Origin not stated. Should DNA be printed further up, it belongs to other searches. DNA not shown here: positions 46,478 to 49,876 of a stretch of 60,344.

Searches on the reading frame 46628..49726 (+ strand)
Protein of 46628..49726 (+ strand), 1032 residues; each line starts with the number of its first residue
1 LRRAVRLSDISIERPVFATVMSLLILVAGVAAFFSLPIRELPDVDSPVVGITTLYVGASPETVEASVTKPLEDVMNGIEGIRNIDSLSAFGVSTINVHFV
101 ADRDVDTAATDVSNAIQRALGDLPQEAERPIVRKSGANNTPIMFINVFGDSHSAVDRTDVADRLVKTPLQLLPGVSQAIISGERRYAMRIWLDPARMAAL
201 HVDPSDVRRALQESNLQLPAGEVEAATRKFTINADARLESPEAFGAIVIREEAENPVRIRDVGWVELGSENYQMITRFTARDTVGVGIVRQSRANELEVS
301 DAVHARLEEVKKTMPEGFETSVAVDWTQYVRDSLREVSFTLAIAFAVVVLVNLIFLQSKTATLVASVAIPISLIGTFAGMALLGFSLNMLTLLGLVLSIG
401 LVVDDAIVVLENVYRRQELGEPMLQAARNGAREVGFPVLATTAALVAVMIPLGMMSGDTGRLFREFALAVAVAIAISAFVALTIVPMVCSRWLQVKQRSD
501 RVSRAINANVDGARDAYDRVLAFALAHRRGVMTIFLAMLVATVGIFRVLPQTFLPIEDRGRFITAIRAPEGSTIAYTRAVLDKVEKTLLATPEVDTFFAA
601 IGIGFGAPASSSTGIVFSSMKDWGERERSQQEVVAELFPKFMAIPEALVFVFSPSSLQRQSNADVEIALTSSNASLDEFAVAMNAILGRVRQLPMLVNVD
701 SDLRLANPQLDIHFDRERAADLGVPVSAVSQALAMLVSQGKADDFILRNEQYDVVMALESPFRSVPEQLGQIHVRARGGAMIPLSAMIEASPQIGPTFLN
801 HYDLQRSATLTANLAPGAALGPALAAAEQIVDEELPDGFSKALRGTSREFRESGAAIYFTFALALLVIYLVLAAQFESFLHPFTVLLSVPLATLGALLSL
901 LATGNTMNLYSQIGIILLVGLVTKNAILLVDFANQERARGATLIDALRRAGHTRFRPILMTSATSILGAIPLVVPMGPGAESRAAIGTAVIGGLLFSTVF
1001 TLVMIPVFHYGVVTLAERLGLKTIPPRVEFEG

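Call 19: search_protein_families(library=pfam, proteins=[window:46628-49726:+], max_evalue=0.001)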
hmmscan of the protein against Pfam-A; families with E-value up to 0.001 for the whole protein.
window:46628-49726:+ (1032 aa): 2 families
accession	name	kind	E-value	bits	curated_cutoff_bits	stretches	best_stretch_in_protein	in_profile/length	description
PF00873.25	ACR_tran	-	1.2e-300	1000.3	28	1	8-1010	2-1018/1021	AcrB/AcrD/AcrF family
PF02355.23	SecD_SecF_C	-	2.1e-05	24.4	20.5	1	336-485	32-183/189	Protein export membrane protein SecD/SecF, C-terminal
